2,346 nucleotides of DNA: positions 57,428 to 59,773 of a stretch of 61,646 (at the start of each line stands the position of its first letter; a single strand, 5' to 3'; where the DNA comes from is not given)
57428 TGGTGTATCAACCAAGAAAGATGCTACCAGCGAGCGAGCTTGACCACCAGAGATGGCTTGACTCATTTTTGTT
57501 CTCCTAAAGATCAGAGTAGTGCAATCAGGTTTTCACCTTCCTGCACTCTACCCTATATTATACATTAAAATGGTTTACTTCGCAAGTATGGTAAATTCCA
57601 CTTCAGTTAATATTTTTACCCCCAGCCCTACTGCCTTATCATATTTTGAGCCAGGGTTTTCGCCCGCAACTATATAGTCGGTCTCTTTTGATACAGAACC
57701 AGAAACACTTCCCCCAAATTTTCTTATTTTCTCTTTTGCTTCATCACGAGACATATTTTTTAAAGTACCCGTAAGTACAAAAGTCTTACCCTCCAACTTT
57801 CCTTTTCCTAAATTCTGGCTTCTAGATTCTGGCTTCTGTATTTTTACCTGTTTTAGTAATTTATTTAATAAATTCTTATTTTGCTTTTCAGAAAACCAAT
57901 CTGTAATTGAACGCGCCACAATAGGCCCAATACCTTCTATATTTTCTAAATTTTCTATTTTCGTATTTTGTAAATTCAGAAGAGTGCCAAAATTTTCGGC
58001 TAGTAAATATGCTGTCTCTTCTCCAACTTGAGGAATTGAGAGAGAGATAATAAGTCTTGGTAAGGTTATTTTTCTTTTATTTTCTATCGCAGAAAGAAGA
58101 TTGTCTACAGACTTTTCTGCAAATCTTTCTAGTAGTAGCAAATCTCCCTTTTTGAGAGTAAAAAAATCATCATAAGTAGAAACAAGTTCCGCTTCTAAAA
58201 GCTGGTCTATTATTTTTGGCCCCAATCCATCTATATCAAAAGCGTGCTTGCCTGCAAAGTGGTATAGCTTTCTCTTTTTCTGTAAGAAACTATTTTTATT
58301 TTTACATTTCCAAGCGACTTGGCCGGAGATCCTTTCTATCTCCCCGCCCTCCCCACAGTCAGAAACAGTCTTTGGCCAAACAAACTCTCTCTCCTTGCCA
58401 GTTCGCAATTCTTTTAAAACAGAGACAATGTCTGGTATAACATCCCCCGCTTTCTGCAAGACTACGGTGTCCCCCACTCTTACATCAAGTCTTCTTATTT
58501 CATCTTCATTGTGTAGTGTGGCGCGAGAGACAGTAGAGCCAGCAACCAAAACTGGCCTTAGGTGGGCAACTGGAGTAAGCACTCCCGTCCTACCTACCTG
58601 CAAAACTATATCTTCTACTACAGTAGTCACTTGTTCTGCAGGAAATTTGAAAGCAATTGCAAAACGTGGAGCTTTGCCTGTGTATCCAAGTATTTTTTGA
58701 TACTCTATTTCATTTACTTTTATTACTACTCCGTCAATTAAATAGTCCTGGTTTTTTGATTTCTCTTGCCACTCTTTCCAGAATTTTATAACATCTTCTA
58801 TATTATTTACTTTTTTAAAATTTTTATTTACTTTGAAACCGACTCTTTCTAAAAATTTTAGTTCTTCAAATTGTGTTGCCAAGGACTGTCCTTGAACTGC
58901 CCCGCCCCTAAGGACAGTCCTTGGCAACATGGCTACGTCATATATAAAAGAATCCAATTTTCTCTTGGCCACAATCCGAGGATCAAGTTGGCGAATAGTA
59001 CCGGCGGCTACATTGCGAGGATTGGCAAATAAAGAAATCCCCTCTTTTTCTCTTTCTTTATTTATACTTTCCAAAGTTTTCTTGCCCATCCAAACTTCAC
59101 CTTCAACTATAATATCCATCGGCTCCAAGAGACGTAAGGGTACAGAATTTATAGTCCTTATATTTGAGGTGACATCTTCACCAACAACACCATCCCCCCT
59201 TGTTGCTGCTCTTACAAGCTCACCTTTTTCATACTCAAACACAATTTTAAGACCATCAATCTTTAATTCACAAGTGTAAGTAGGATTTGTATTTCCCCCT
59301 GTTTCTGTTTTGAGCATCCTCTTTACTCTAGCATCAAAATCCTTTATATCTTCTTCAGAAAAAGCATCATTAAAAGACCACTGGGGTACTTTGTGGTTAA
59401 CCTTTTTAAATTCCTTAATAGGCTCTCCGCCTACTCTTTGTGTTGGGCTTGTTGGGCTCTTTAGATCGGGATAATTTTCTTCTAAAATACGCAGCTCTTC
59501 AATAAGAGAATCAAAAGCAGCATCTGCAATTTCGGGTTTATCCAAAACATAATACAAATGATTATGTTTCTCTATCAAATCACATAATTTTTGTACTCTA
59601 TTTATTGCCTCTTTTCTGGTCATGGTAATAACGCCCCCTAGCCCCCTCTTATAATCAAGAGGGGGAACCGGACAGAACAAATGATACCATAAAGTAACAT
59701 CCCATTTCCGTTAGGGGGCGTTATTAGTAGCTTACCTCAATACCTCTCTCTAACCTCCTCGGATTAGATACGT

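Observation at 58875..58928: Perfect 17-bp inverted repeat (54-bp element) in frame inside ligA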

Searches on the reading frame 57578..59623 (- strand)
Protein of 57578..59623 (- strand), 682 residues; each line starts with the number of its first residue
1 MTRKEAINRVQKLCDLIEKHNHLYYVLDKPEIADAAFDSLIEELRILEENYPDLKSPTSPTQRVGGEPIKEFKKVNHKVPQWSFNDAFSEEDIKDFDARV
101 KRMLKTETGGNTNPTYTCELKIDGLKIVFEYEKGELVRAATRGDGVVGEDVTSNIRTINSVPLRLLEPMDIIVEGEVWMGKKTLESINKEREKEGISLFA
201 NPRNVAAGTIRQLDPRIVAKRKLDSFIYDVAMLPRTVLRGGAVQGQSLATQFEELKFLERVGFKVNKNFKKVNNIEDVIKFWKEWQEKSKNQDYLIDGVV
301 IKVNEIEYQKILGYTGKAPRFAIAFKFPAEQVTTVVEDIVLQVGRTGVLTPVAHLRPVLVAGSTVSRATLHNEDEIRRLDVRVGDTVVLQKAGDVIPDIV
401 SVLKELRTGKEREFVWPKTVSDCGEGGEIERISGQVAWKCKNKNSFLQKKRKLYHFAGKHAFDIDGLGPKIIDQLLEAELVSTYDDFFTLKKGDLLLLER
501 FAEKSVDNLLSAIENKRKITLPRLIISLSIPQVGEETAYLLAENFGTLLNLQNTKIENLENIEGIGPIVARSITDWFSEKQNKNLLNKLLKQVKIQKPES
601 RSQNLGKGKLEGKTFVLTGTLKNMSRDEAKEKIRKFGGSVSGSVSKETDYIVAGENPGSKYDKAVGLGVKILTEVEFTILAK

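Call 12: find_homologous_proteins(query=window:57578-59623:-, max_evalue=1e-50)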
Query seq(682 aa) (682 aa): 8000 proteins with E <= 1e-50 among 8000 candidates; the best 120 are listed.
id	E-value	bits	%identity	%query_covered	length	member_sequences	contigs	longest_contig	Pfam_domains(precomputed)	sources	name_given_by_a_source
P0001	0.0e+0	1511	100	100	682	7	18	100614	PF12826.14,PF03120.23,PF14520.13,PF01653.24,PF00533.34,PF22745.3,PF12738.14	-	-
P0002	0.0e+0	1229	81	100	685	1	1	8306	PF12826.14,PF03120.23,PF14520.13,PF01653.24,PF00533.34,PF00633.30,PF22745.3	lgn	-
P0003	0.0e+0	1197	79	100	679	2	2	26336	PF12826.14,PF03120.23,PF14520.13,PF01653.24,PF00533.34,PF00633.30,PF22745.3,PF12738.14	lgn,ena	-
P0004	0.0e+0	1159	76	100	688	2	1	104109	PF12826.14,PF03120.23,PF14520.13,PF01653.24,PF00533.34,PF00633.30,PF22745.3,PF12738.14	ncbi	-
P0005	0.0e+0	1101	73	99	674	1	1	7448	PF12826.14,PF03120.23,PF14520.13,PF01653.24,PF00533.34,PF00633.30,PF22745.3,PF12738.14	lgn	-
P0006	0.0e+0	1097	74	98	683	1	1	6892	PF12826.14,PF03120.23,PF14520.13,PF01653.24,PF00533.34,PF00633.30,PF01068.27,PF22745.3,PF12738.14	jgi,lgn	jgi:DNA ligase (NAD+)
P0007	0.0e+0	1094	73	100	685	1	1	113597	PF12826.14,PF03120.23,PF14520.13,PF01653.24,PF00533.34,PF00633.30,PF22745.3,PF12738.14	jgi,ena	-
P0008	0.0e+0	1080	71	99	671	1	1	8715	PF12826.14,PF03120.23,PF14520.13,PF01653.24,PF00533.34,PF22745.3,PF12738.14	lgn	-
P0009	0.0e+0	1077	73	98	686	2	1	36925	PF12826.14,PF03120.23,PF14520.13,PF01653.24,PF00533.34,PF00633.30,PF22745.3,PF12738.14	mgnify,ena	mgnify:FL=1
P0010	0.0e+0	1077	72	99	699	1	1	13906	PF12826.14,PF03120.23,PF14520.13,PF01653.24,PF00533.34,PF00633.30,PF22745.3,PF12738.14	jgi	jgi:DNA ligase (NAD+)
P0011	0.0e+0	1077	70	100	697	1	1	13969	PF12826.14,PF03120.23,PF14520.13,PF01653.24,PF00533.34,PF00633.30,PF22745.3,PF12738.14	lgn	-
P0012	0.0e+0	1070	71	99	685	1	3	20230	PF12826.14,PF03120.23,PF14520.13,PF01653.24,PF00533.34,PF22745.3,PF12738.14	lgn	-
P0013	0.0e+0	1068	71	100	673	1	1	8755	PF12826.14,PF03120.23,PF14520.13,PF01653.24,PF00533.34,PF22745.3,PF12738.14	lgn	-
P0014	0.0e+0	1068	73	98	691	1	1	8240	PF12826.14,PF03120.23,PF14520.13,PF01653.24,PF00533.34,PF00633.30,PF22745.3,PF12738.14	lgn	-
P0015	0.0e+0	1067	73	99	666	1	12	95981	PF12826.14,PF03120.23,PF14520.13,PF01653.24,PF00533.34,PF00633.30,PF22745.3,PF12738.14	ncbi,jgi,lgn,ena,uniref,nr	ncbi:MAG: hypothetical protein A2431_01480 [Candidatus Zambryskibacteria bacterium RIFOXYC1_FULL_39_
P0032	0.0e+0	1058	70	99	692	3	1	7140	PF12826.14,PF03120.23,PF14520.13,PF01653.24,PF00533.34,PF01068.27,PF22745.3,PF12738.14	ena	-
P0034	0.0e+0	1056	70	99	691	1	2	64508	PF12826.14,PF03120.23,PF14520.13,PF01653.24,PF00533.34,PF22745.3,PF12738.14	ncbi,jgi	-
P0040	0.0e+0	1049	71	99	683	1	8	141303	PF12826.14,PF03120.23,PF14520.13,PF01653.24,PF00533.34,PF00633.30,PF22745.3,PF12738.14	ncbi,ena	ncbi:MAG: NAD-dependent DNA ligase LigA [Patescibacteria group bacterium]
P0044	0.0e+0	1046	71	98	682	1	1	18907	PF12826.14,PF03120.23,PF14520.13,PF01653.24,PF00533.34,PF22745.3,PF12738.14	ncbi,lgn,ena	-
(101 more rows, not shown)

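Call 16: find_encoding_contigs(protein=P0001, flank=10000, max_places=10)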
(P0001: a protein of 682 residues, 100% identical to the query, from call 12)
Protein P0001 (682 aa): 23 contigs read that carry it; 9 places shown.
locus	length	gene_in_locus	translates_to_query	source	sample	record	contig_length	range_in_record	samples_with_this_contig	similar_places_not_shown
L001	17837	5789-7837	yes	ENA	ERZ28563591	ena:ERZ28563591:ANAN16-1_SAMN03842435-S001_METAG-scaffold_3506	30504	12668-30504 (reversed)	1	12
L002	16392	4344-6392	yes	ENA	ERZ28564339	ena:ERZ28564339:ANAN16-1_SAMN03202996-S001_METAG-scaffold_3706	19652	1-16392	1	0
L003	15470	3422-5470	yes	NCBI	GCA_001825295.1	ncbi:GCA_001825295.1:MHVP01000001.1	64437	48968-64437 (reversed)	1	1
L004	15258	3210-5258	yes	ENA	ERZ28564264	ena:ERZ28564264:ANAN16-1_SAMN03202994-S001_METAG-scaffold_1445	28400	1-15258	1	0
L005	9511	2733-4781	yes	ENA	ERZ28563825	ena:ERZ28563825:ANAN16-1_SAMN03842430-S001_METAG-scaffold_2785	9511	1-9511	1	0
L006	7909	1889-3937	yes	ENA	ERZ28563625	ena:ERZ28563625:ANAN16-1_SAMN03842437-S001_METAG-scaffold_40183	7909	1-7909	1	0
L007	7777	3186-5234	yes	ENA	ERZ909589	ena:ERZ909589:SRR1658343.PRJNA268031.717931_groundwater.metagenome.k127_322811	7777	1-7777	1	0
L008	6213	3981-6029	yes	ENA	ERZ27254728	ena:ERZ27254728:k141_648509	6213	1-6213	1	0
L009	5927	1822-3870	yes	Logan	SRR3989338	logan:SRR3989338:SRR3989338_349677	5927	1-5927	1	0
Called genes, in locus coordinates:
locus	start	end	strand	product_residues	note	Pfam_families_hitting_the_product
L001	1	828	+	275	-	?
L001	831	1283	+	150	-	PF07963:N_methyl (weak)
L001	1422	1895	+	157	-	PF07963:N_methyl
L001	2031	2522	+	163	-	PF07963:N_methyl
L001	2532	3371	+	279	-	PF06750:A24_N_bact, PF01478:Peptidase_A24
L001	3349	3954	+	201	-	PF07963:N_methyl (weak)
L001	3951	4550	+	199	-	-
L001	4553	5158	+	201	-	-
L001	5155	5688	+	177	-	-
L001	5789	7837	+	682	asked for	PF22745:Nlig-Ia, PF01653:DNA_ligase_aden, PF14520:HHH_5 (faint), PF03120:OB_DNA_ligase, PF12826:HHH_2, PF00533:BRCT, PF12738:PTCB-BRCT (weak)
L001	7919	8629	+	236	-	-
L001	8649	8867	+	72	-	PF14076:DUF4258 (weak)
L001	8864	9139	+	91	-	PF10049:DUF2283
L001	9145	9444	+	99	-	PF02686:GatC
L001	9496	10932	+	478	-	PF01425:Amidase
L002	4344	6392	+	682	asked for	PF22745:Nlig-Ia, PF01653:DNA_ligase_aden, PF14520:HHH_5 (faint), PF03120:OB_DNA_ligase, PF12826:HHH_2, PF00533:BRCT, PF12738:PTCB-BRCT (weak)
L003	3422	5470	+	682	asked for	PF22745:Nlig-Ia, PF01653:DNA_ligase_aden, PF14520:HHH_5 (faint), PF03120:OB_DNA_ligase, PF12826:HHH_2, PF00533:BRCT, PF12738:PTCB-BRCT (weak)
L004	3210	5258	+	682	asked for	PF22745:Nlig-Ia, PF01653:DNA_ligase_aden, PF14520:HHH_5 (faint), PF03120:OB_DNA_ligase, PF12826:HHH_2, PF00533:BRCT, PF12738:PTCB-BRCT (weak)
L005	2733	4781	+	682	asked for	PF22745:Nlig-Ia, PF01653:DNA_ligase_aden, PF14520:HHH_5 (faint), PF03120:OB_DNA_ligase, PF12826:HHH_2, PF00533:BRCT, PF12738:PTCB-BRCT (weak)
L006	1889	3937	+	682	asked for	PF22745:Nlig-Ia, PF01653:DNA_ligase_aden, PF14520:HHH_5 (faint), PF03120:OB_DNA_ligase, PF12826:HHH_2, PF00533:BRCT, PF12738:PTCB-BRCT (weak)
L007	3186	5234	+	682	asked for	PF22745:Nlig-Ia, PF01653:DNA_ligase_aden, PF14520:HHH_5 (faint), PF03120:OB_DNA_ligase, PF12826:HHH_2, PF00533:BRCT, PF12738:PTCB-BRCT (weak)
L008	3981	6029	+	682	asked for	PF22745:Nlig-Ia, PF01653:DNA_ligase_aden, PF14520:HHH_5 (faint), PF03120:OB_DNA_ligase, PF12826:HHH_2, PF00533:BRCT, PF12738:PTCB-BRCT (weak)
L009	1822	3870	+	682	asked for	PF22745:Nlig-Ia, PF01653:DNA_ligase_aden, PF14520:HHH_5 (faint), PF03120:OB_DNA_ligase, PF12826:HHH_2, PF00533:BRCT, PF12738:PTCB-BRCT (weak)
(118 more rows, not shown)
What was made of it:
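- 57575..59620 (-): Host gene ligA (NAD-dependent DNA ligase, 682 aa from MTRKEAI). All Pfam LigA domains present (calls 12, 16).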

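Call 17: find_encoding_contigs(protein=P0034, flank=10000, max_places=3)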
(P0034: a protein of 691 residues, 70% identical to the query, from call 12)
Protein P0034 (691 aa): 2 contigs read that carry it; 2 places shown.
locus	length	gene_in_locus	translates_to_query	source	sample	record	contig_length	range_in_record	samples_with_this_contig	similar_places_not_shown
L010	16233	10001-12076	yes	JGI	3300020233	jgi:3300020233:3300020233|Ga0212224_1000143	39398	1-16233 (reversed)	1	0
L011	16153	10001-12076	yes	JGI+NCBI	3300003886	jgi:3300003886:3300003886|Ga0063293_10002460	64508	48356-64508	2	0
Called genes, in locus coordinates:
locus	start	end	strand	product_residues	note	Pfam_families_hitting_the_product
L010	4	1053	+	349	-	PF00437:T2SSE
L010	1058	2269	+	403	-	PF28597:T2SSF_N, PF00482:T2SSF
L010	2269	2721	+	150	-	PF07963:N_methyl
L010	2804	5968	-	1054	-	PF02384:N6_Mtase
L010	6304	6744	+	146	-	PF07963:N_methyl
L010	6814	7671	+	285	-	PF06750:A24_N_bact, PF01478:Peptidase_A24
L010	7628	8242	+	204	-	PF07963:N_methyl (weak)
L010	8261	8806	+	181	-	PF07963:N_methyl (weak)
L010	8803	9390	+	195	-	PF07963:N_methyl (weak)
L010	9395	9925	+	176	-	PF14341:PilX_N (weak)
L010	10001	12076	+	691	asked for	PF22745:Nlig-Ia, PF01653:DNA_ligase_aden, PF03120:OB_DNA_ligase, PF14520:HHH_5 (weak), PF12826:HHH_2, PF14520:HHH_5 (weak), PF00533:BRCT, PF12738:PTCB-BRCT (weak)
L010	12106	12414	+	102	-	PF02686:GatC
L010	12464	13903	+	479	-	PF01425:Amidase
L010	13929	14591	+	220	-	-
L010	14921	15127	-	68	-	-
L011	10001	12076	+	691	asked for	PF22745:Nlig-Ia, PF01653:DNA_ligase_aden, PF03120:OB_DNA_ligase, PF14520:HHH_5 (weak), PF12826:HHH_2, PF14520:HHH_5 (weak), PF00533:BRCT, PF12738:PTCB-BRCT (weak)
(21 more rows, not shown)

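Call 18: find_encoding_contigs(protein=P0012, flank=10000, max_places=3)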
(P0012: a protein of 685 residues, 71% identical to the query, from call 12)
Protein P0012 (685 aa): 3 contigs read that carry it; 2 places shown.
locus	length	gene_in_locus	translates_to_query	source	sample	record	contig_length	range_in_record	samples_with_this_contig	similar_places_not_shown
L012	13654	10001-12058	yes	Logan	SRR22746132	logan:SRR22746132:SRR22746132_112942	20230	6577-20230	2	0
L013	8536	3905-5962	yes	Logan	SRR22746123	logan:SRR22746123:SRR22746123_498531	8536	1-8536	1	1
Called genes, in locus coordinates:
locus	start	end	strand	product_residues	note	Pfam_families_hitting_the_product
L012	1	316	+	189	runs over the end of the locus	-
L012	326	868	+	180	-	PF04350:PilO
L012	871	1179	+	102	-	-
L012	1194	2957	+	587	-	PF05157:MshEN, PF00437:T2SSE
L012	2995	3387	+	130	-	PF00072:Response_reg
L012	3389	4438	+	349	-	PF00437:T2SSE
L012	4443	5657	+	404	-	PF28597:T2SSF_N, PF00482:T2SSF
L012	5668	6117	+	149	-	PF07963:N_methyl (weak)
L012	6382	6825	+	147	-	PF07963:N_methyl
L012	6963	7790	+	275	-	PF06750:A24_N_bact, PF01478:Peptidase_A24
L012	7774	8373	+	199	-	PF07963:N_methyl (weak)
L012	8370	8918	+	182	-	PF07963:N_methyl (weak)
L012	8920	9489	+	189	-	-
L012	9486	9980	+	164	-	-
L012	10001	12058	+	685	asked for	PF22745:Nlig-Ia, PF01653:DNA_ligase_aden, PF03120:OB_DNA_ligase, PF14520:HHH_5 (faint), PF12826:HHH_2, PF00533:BRCT, PF12738:PTCB-BRCT (weak)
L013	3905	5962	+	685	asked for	PF22745:Nlig-Ia, PF01653:DNA_ligase_aden, PF03120:OB_DNA_ligase, PF14520:HHH_5 (faint), PF12826:HHH_2, PF00533:BRCT, PF12738:PTCB-BRCT (weak)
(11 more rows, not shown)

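Call 20: find_encoding_contigs(protein=P0009, flank=10000, max_places=1)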
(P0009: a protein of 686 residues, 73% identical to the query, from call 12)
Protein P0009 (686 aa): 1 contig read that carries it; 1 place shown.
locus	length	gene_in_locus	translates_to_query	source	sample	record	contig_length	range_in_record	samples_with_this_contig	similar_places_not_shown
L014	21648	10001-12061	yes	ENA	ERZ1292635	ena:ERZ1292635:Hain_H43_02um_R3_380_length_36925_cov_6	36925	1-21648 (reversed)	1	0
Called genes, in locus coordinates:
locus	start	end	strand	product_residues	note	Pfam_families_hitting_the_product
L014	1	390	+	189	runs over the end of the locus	-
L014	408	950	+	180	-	PF04350:PilO (weak)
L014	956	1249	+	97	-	-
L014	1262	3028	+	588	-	PF05157:MshEN, PF00437:T2SSE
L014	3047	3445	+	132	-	PF00072:Response_reg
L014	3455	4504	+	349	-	PF00437:T2SSE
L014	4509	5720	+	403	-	PF28597:T2SSF_N, PF00482:T2SSF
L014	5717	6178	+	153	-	PF07963:N_methyl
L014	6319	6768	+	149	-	PF07963:N_methyl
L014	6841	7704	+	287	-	PF06750:A24_N_bact, PF01478:Peptidase_A24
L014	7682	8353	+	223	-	-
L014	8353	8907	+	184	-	PF07963:N_methyl (faint)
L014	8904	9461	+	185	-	PF07963:N_methyl (weak)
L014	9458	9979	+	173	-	PF14341:PilX_N (weak)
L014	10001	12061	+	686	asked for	PF22745:Nlig-Ia, PF01653:DNA_ligase_aden, PF03120:OB_DNA_ligase, PF14520:HHH_5 (weak), PF12826:HHH_2, PF14520:HHH_5 (weak), PF00533:BRCT, PF12738:PTCB-BRCT (weak), +1 more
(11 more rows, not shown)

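Call 21: find_encoding_contigs(protein=P0007, flank=10000, max_places=1)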
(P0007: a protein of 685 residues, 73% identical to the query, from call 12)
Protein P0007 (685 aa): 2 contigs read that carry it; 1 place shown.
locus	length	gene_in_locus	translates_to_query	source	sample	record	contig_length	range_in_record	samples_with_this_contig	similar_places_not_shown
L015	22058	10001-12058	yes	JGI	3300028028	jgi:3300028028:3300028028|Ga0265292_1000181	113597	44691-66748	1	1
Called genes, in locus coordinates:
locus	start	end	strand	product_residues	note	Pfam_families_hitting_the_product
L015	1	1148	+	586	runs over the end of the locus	PF05157:MshEN (weak), PF00437:T2SSE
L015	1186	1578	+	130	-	PF00072:Response_reg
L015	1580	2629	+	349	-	PF00437:T2SSE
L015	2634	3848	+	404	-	PF28597:T2SSF_N, PF00482:T2SSF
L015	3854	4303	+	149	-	PF07963:N_methyl (weak)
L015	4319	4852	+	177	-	PF01894:YjbQ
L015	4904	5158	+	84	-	PF01541:GIY-YIG, PF10544:T5orf172 (weak)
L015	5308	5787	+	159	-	PF07963:N_methyl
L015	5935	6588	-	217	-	PF01797:Y1_Tnp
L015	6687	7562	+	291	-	PF06750:A24_N_bact, PF01478:Peptidase_A24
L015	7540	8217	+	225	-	-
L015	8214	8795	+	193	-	-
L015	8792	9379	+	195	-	-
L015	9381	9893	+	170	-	-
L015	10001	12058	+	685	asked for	PF22745:Nlig-Ia, PF01653:DNA_ligase_aden, PF03120:OB_DNA_ligase, PF14520:HHH_5 (weak), PF12826:HHH_2, PF14520:HHH_5 (weak), PF00533:BRCT, PF12738:PTCB-BRCT, +1 more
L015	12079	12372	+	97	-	PF02686:GatC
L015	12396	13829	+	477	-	PF01425:Amidase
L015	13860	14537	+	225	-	-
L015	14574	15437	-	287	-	PF25145:NfeD1b_N (weak), PF01343:Peptidase_S49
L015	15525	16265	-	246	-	-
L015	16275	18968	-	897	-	PF04851:ResIII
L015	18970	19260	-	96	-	-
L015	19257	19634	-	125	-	-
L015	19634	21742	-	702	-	PF01555:N6_N4_Mtase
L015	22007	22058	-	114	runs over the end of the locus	PF01022:HTH_5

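Call 22: find_encoding_contigs(protein=P0032, flank=10000, max_places=1)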
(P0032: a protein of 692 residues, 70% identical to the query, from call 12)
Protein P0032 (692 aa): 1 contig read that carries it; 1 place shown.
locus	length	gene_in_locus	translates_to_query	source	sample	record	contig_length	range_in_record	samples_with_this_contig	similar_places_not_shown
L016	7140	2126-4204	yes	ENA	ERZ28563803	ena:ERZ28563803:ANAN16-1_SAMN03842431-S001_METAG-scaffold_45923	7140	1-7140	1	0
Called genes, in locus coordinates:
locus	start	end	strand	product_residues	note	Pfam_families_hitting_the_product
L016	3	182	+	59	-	?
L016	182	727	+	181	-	PF07963:N_methyl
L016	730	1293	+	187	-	PF07963:N_methyl (weak)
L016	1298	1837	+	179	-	-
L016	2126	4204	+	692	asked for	PF01068:DNA_ligase_A_M (faint), PF22745:Nlig-Ia, PF01653:DNA_ligase_aden, PF03120:OB_DNA_ligase, PF14520:HHH_5 (faint), PF12826:HHH_2, PF00533:BRCT, PF12738:PTCB-BRCT (weak)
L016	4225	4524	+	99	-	PF02686:GatC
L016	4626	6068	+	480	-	PF01425:Amidase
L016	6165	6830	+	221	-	-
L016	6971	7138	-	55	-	?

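Call 23: find_encoding_contigs(protein=P0008, flank=10000, max_places=1)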
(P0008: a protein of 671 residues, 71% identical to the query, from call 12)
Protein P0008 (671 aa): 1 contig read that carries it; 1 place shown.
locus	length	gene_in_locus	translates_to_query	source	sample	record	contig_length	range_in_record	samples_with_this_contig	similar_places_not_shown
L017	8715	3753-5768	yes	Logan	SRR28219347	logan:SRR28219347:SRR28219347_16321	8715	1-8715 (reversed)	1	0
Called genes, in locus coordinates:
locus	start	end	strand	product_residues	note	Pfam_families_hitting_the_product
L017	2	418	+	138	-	?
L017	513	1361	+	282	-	PF06750:A24_N_bact, PF01478:Peptidase_A24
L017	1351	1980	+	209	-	-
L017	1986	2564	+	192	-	-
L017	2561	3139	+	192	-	PF07963:N_methyl (weak)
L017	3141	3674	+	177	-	-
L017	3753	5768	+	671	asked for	PF22745:Nlig-Ia, PF01653:DNA_ligase_aden, PF03120:OB_DNA_ligase, PF12826:HHH_2, PF14520:HHH_5 (weak), PF00533:BRCT, PF12738:PTCB-BRCT (weak)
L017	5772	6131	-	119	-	PF13560:HTH_31, PF12844:HTH_19 (weak), PF01381:HTH_3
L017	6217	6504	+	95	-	PF02686:GatC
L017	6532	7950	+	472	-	PF01425:Amidase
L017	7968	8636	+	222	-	-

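Call 36: find_encoding_contigs(protein=P0002, flank=10000, max_places=1)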
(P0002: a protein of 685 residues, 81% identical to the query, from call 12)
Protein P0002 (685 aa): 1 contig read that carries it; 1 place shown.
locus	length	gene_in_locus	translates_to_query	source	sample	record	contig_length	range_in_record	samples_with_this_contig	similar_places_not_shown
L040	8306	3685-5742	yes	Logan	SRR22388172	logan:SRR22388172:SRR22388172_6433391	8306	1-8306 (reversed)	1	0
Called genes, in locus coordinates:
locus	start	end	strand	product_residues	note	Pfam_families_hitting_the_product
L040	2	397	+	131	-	?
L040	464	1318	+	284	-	PF06750:A24_N_bact, PF01478:Peptidase_A24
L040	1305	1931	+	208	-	PF07963:N_methyl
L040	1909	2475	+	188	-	PF07963:N_methyl (weak)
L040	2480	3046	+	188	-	-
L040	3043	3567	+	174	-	-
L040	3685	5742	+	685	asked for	PF22745:Nlig-Ia, PF01653:DNA_ligase_aden, PF00633:HHH (faint), PF03120:OB_DNA_ligase, PF12826:HHH_2, PF14520:HHH_5, PF00533:BRCT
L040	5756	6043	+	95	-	PF02686:GatC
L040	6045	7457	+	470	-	PF01425:Amidase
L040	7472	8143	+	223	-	-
